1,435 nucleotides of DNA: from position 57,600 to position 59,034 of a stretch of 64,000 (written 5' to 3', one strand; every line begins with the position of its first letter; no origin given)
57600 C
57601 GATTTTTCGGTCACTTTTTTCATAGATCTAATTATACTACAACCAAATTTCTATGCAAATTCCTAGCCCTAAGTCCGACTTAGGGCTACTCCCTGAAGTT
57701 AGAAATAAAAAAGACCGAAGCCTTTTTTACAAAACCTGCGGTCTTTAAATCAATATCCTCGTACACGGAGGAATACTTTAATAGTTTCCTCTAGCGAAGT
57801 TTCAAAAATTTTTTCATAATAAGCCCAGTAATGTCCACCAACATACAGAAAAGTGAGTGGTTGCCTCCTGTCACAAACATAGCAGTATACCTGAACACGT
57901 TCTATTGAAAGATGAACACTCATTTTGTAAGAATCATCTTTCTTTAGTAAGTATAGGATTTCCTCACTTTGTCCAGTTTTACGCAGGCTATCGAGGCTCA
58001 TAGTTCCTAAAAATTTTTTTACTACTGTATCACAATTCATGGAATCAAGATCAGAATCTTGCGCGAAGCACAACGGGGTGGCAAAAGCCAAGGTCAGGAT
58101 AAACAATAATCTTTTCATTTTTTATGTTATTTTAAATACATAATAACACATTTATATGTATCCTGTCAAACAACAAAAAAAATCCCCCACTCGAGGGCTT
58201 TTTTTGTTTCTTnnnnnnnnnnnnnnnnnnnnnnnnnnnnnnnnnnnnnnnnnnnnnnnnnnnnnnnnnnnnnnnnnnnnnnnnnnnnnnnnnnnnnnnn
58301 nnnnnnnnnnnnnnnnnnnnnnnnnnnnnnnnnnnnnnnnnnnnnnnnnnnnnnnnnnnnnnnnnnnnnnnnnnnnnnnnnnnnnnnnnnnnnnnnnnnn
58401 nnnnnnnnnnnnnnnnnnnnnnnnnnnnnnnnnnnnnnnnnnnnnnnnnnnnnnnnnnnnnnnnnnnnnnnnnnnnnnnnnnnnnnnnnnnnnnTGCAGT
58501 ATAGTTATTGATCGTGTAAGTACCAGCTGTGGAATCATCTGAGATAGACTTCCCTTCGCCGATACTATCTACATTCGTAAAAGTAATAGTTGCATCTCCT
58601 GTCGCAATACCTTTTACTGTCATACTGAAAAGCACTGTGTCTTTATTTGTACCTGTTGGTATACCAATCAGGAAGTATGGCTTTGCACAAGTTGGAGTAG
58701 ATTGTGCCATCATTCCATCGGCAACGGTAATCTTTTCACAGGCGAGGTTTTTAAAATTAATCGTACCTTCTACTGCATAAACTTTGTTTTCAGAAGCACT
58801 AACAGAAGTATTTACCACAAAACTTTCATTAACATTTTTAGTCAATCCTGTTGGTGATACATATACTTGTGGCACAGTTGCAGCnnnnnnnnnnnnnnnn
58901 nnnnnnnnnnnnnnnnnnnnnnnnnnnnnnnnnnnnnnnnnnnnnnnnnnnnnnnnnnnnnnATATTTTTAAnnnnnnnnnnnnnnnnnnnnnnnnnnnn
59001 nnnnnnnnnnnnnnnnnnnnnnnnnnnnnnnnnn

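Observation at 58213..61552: Adjacent putative cohesin-bearing membrane anchor and dockerin-bearing giant surface protein: a minimal cohesin-dockerin pair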

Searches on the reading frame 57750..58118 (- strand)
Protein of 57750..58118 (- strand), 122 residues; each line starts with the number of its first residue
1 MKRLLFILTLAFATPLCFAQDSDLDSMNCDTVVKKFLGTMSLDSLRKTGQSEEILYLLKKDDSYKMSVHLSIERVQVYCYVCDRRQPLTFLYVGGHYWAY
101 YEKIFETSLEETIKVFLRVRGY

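Call 3: search_protein_families(library=pfam, proteins=[window:57750-58118:-], max_evalue=1)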
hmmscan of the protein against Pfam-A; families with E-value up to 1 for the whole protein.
window:57750-58118:- (122 aa): 2 families
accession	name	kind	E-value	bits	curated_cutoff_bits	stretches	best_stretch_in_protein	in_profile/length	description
PF20448.3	DUF6705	-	0.0095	16.2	24.4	1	1-39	1-40/188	Family of unknown function (DUF6705)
PF08685.16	GON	-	0.17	12.2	22.6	1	58-110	13-63/199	GON domain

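Call 4: search_protein_families(library=ncbifam, proteins=[window:57750-58118:-], max_evalue=1)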
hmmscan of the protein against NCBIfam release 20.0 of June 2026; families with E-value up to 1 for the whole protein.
window:57750-58118:- (122 aa): 0 families

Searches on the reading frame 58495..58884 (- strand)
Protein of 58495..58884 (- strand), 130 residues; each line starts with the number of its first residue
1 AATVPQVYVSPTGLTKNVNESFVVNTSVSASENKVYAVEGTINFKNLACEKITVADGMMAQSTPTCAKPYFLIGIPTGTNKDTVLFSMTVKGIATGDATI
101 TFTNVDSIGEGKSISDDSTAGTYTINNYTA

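Call 47: search_protein_representatives(alignment_id=A2)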
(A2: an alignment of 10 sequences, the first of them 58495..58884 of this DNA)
Query: 10 sequences, 130 profile positions. Proteins with E-value up to 0.001 (for the whole library): 264; up to 1e-10: 208; up to 1e-30: 97. The best 150 are listed.
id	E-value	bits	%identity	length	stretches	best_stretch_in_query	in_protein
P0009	8.3e-60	216.4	-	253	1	1-127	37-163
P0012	9.6e-57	206.5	-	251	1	2-129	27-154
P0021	6.9e-50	184.3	-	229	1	1-127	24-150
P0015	3.7e-49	181.9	-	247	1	2-129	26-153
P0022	4.8e-48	178.3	-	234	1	1-128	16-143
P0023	3.8e-46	172.2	-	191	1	3-127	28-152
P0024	6.9e-46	171.4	-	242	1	2-127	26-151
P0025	2.2e-45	169.7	-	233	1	5-128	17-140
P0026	3.3e-45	169.2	-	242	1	3-127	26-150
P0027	3.5e-45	169.1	-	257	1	3-127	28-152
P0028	7.5e-45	168.0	-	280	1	2-126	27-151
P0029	1.5e-44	167.0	-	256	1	2-129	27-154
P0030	1.7e-44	166.9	-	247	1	2-129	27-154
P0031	1.9e-43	163.5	-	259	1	2-128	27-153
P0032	2.1e-43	163.4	-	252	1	1-129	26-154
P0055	3.2e-38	146.6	-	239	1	1-127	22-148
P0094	2.3e-32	127.6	-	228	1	3-128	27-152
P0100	1.1e-31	125.4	-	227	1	5-129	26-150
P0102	1.2e-31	125.3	-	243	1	5-127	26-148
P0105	1.6e-31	124.9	-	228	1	6-128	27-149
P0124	4.9e-30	120.1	-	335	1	4-129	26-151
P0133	4.3e-29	117.0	-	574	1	2-128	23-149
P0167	8.8e-27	109.6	-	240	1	3-127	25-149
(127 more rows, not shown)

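Call 51: search_solved_structures(query=A5, max_evalue=10, show_alignments=2)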
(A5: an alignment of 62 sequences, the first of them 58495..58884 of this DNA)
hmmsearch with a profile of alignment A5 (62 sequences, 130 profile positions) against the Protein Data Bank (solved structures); distinct sequences matched with E-value up to 10: 3.
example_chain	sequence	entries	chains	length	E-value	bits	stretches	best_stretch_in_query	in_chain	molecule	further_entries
1g3q_A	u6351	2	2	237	0.41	13.4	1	9-48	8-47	CELL DIVISION INHIBITOR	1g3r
1ion_A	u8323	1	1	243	0.41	13.4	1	9-48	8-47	PROBABLE CELL DIVISION INHIBITOR MIND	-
8q6o_R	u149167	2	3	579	1.3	11.8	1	24-68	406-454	Protein downstream neighbor of son homolog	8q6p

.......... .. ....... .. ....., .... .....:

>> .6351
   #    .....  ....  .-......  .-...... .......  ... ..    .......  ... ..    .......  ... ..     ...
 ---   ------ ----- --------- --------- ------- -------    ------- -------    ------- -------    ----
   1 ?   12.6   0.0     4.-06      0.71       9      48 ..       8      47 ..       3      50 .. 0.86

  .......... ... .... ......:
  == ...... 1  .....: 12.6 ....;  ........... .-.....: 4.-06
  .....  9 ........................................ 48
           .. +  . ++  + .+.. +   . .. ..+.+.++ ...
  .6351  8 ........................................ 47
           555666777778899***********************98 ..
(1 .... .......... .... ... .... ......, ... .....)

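Call 52: search_protein_families(library=pfam, alignment_id=A5, max_evalue=1)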
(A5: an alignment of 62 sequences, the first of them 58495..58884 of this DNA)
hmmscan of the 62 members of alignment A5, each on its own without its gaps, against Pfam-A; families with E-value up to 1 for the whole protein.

A. member 1, window:58495-58884:- (130 aa): 1 family
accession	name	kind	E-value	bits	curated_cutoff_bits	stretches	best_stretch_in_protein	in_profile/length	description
PF03921.20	ICAM_N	-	0.032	14.4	21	1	6-47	5-46/91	Intercellular adhesion molecule (ICAM), N-terminal domain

B. families by the number of members that match (of 62 scanned): 18 families
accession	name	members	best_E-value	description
PF00963.24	Cohesin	9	2.2e-05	Cohesin domain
PF19190.6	BACON_2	2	0.057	Viral BACON domain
PF02368.24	Big_2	2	0.28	Bacterial Ig-like domain (group 2)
PF23726.1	Beta-prop_RSE1_2nd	1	0.015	RSE1/DDB1/CPSF1 second beta-propeller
PF16640.11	Big_3_5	1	0.027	Bacterial Ig-like domain (group 3)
PF03921.20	ICAM_N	1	0.032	Intercellular adhesion molecule (ICAM), N-terminal domain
PF21308.3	C3_CUB2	1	0.037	Complement component 3, CUB domain, second segment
PF23592.1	Cadherin_CELSR2_9th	1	0.041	CELSR2-like, ninth cadherin domain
PF13629.12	T2SS-T3SS_pil_N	1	0.08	Pilus formation protein N terminal region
PF15852.10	DUF4724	1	0.13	Domain of unknown function (DUF4724)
PF17957.7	Big_7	1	0.16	Bacterial Ig domain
PF21881.2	STIV_penton_2nd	1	0.17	A223 penton protein second domain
PF08743.15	Nse4_C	1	0.24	Nse4 C-terminal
PF23415.1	MAPB1_N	1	0.27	Microtubule-associated protein 1B N-terminal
PF23898.1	Crass_capsid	1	0.29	Crassvirus major capsid protein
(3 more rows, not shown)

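Call 69: find_related_loci(query=A2, collection=metagenome_contigs, flank=7000)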
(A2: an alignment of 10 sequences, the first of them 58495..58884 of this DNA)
Query A2 (130 aa) in metagenome_contigs; peptide patterns used: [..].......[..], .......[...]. (x = any residue, [..] = any of these).
30 stretches matched a pattern; 6 encode a relative of the query (tblastn E <= 1e-3); 6 distinct loci.
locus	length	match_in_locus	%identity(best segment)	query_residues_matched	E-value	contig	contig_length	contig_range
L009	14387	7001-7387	61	1-129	6e-50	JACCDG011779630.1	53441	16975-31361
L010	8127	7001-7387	61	1-129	6e-50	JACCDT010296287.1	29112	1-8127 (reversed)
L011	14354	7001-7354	57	7-124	3e-40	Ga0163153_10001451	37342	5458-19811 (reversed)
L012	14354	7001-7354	57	7-124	3e-40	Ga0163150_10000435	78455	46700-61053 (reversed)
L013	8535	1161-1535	53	2-126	3e-39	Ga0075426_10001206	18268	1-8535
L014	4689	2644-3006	51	7-127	3e-35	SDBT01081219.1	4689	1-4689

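Call 71: find_encoding_contigs(protein=P0124, flank=6000, max_places=2)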
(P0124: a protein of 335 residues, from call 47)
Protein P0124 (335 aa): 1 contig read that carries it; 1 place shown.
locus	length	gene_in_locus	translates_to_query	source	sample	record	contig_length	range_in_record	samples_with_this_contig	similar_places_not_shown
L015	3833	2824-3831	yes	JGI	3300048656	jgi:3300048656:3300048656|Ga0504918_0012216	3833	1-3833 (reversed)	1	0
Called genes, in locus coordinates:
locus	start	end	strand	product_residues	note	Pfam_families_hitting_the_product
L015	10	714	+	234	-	PF13399:LytR_C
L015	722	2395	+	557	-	PF20176:DUF6541 (weak)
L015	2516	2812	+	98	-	PF00404:Dockerin_1 (weak)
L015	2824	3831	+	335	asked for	?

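Call 72: find_encoding_contigs(protein=P0167, flank=6000, max_places=2)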
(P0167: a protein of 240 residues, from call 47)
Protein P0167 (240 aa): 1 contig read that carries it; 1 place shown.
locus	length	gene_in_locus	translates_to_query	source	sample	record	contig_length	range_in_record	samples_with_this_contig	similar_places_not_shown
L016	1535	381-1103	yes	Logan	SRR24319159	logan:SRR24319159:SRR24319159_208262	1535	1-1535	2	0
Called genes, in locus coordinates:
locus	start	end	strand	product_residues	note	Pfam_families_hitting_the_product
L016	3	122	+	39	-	?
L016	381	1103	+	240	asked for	-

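Call 73: find_encoding_contigs(protein=P0133, flank=6000, max_places=2)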
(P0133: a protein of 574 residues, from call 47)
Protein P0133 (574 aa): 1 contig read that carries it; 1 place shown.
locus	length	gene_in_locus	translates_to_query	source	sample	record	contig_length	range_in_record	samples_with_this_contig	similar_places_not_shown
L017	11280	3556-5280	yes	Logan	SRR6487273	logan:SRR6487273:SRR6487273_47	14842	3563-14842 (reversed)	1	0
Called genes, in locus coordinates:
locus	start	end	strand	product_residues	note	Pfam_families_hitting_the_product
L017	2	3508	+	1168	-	?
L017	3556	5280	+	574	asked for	PF18998:Flg_new_2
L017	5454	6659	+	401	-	PF12323:HTH_OrfB_IS605, PF01385:OrfB_IS605, PF07282:Cas12f1-like_TNB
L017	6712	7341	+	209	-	PF12705:PDDEXK_1 (weak)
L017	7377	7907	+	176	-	-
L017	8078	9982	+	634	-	PF02518:HATPase_c, PF00204:DNA_gyraseB, PF01751:Toprim, PF00986:DNA_gyraseB_C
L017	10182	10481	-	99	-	-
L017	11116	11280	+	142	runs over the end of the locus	PF02381:MraZ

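Call 74: find_encoding_contigs(protein=P0100, flank=6000, max_places=2)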
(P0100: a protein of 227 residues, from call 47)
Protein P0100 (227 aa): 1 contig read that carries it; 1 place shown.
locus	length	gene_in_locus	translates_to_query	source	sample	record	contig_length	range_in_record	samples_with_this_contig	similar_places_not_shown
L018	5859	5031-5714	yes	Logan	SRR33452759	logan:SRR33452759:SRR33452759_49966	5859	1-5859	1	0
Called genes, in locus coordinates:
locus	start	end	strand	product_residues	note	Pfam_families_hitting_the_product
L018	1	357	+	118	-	?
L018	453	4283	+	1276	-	PF02494:HYR, PF18981:InlK_D3 (faint), PF02369:Big_1, PF09134:Invasin_D3, PF02494:HYR, PF09134:Invasin_D3 (weak), PF13205:Big_5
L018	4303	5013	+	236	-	-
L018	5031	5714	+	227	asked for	-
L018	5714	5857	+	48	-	?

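Call 79: find_encoding_contigs(protein=P0102, flank=4000, max_places=2)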
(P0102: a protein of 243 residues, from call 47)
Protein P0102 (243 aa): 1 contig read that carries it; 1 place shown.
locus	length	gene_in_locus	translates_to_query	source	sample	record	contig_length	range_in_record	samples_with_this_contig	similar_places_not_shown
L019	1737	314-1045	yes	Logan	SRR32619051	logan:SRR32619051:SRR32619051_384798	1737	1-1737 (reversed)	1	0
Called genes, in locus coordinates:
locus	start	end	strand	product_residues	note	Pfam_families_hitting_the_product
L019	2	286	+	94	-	?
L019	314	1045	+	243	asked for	-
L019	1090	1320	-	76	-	-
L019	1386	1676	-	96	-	-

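Call 80: find_encoding_contigs(protein=P0055, flank=4000, max_places=2)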
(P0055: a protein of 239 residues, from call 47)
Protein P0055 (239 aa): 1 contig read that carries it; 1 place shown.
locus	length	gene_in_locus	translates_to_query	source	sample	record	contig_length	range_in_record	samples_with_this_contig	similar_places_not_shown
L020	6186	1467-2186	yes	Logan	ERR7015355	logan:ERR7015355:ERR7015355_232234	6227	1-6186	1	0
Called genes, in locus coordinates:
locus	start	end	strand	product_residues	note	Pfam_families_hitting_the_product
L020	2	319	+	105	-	?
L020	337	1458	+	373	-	PF13290:CHB_HEX_C_1, PF13287:Fn3_assoc, PF00404:Dockerin_1 (weak)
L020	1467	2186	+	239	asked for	-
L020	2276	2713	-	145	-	-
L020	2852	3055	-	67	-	-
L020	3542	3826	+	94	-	PF01783:Ribosomal_L32p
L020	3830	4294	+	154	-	PF01029:NusB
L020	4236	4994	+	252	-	PF22935:RM44_endonuclase, PF14622:Ribonucleas_3_3, PF00636:Ribonuclease_3, PF00035:dsrm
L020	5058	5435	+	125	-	PF00886:Ribosomal_S16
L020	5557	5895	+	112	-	PF13083:KH_KhpA-B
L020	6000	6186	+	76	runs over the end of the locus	?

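Call 81: find_encoding_contigs(protein=P0105, flank=4000, max_places=2)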
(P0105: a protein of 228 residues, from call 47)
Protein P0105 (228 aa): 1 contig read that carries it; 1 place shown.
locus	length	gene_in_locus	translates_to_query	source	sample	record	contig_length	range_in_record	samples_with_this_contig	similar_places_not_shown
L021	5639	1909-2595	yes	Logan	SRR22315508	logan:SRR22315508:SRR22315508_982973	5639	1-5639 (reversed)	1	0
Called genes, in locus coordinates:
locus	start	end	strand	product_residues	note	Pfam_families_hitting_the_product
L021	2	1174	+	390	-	?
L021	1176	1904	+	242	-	-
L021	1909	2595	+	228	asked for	-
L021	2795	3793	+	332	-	PF02729:OTCace_N, PF00185:OTCace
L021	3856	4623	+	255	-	PF01555:N6_N4_Mtase (faint), PF03602:Cons_hypoth95, PF02384:N6_Mtase (weak), PF05175:MTS, PF06325:PrmA (faint), PF13847:Methyltransf_31 (weak), PF07669:Eco57I (weak)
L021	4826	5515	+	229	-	PF07826:IMP_cyclohyd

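Call 82: find_encoding_contigs(protein=P0094, flank=4000, max_places=2)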
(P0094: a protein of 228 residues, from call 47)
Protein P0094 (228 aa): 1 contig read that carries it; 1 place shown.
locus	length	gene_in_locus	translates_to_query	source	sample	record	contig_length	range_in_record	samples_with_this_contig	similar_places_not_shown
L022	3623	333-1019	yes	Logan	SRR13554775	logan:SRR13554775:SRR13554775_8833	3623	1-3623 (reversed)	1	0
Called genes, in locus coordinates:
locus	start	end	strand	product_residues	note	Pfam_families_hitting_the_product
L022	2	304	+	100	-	?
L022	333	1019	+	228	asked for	-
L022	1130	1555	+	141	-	-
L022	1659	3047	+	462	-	PF00403:HMA, PF13386:DsbD_2, PF13473:Cupredoxin_1 (weak)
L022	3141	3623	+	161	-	?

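Call 87: search_protein_families(library=pfam, proteins=[L011:2212-6900:+, L017:2-3505:+, L020:337-1458:+, L014:1530-2540:+, L013:2-1078:+, L021:1176-1904:+, L018:4303-5013:+], max_evalue=0.001)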
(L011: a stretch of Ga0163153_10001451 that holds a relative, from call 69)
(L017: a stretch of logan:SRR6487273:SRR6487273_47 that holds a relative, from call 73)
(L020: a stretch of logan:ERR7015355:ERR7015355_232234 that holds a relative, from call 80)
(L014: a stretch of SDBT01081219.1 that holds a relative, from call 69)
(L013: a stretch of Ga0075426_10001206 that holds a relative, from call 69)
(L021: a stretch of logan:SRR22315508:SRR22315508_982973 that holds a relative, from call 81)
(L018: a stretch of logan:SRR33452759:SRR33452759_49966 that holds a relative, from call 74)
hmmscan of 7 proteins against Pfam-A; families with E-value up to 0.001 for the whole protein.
L011:2212-6900:+ (1563 aa): 9 families
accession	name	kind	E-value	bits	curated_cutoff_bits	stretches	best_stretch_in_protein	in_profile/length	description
PF16403.11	Bact_surface_Ig-like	-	5.2e-43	145.4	27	3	1266-1338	1-71/71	Bacterial surface protein, Ig-like domain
PF00082.27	Peptidase_S8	-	2.3e-41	142.4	21.8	2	213-426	5-226/288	Subtilase family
PF20578.4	aBig_2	-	3.2e-23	81.8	27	1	765-856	1-88/89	Atrophied bacterial Ig domain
PF16410.10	DUF5018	-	2.4e-13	50.1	38.2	2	672-865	131-316/352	Domain of unknown function (DUF5018)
PF22148.1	Fervidolysin_NPro-like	-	6.9e-09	36.4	21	1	75-157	8-81/81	Fervidolysin N-terminal prodomain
PF22243.2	DUF5018-rel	-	7.2e-08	33.1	28.1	1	716-752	78-114/115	DUF5018-related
PF00404.24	Dockerin_1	-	1e-07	32.5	22.9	1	1513-1558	2-53/57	Dockerin type I domain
PF02494.22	HYR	-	3e-06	27.9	21.7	0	1339-1414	1-81/81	HYR domain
PF07523.18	Big_3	-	2e-05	25.2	21.2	1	954-1018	3-66/68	Bacterial Ig-like domain (group 3)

L017:2-3505:+ (1168 aa): 4 families
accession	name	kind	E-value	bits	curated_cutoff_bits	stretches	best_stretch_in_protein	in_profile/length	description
PF00082.27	Peptidase_S8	-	2.4e-53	181.8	21.8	2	206-437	3-231/288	Subtilase family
PF22148.1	Fervidolysin_NPro-like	-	9.7e-11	42.3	21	1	59-141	8-81/81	Fervidolysin N-terminal prodomain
PF00404.24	Dockerin_1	-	2.4e-05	24.9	22.9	1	1118-1163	2-53/57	Dockerin type I domain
PF02012.26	BNR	-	0.00025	21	27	0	726-737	1-12/12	BNR/Asp-box repeat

L020:337-1458:+ (373 aa): 3 families
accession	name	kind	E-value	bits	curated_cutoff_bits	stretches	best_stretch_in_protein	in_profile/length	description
PF13290.12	CHB_HEX_C_1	-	2.5e-15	56.6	22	1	56-121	1-66/67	Chitobiase/beta-hexosaminidase C-terminal domain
PF13287.12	Fn3_assoc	-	1.3e-12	48.1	23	1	67-125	1-59/59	Fn3 associated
PF00404.24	Dockerin_1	-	2.2e-07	31.4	22.9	1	323-368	2-53/57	Dockerin type I domain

L014:1530-2540:+ (337 aa): 1 family
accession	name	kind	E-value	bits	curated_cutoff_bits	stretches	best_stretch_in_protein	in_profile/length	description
PF00404.24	Dockerin_1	-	4.5e-07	30.4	22.9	1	286-332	1-53/57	Dockerin type I domain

L013:2-1078:+ (359 aa): 7 families
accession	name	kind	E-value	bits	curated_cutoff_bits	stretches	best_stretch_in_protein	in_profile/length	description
PF16403.11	Bact_surface_Ig-like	-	1.6e-61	204.7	27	4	130-201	1-71/71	Bacterial surface protein, Ig-like domain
PF02494.22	HYR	-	1.1e-10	42.1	21.7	0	205-281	2-81/81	HYR domain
PF00404.24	Dockerin_1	-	8e-06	26.4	22.9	1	306-351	2-52/57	Dockerin type I domain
PF19077.6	Big_13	-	6.5e-05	23.8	27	0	229-280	48-99/102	Bacterial Ig-like domain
PF13750.12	Big_3_3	-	0.00015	21.9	27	0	10-55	9-53/157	Bacterial Ig-like domain (group 3)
PF15418.12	DUF4625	-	0.00023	21.9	27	0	173-201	102-130/131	Domain of unknown function (DUF4625)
PF18981.6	InlK_D3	-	0.00038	20.9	25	0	241-281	34-73/75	Internalin K domain (D3/D4)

L021:1176-1904:+ (242 aa): 3 families
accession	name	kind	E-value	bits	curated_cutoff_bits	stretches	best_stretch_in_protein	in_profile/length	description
PF13290.12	CHB_HEX_C_1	-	6.1e-14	52.2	22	1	53-116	2-66/67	Chitobiase/beta-hexosaminidase C-terminal domain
PF13287.12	Fn3_assoc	-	4e-12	46.5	23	1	69-120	8-59/59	Fn3 associated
PF00404.24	Dockerin_1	-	7.5e-08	32.9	22.9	1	190-237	1-53/57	Dockerin type I domain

L018:4303-5013:+ (236 aa): 3 families
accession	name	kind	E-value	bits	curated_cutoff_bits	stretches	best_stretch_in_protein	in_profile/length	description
PF13290.12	CHB_HEX_C_1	-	9e-14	51.6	22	1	48-111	2-65/67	Chitobiase/beta-hexosaminidase C-terminal domain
PF13287.12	Fn3_assoc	-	6.3e-12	45.9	23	1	63-113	7-56/59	Fn3 associated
PF00404.24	Dockerin_1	-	8e-08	32.8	22.9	1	186-232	2-53/57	Dockerin type I domain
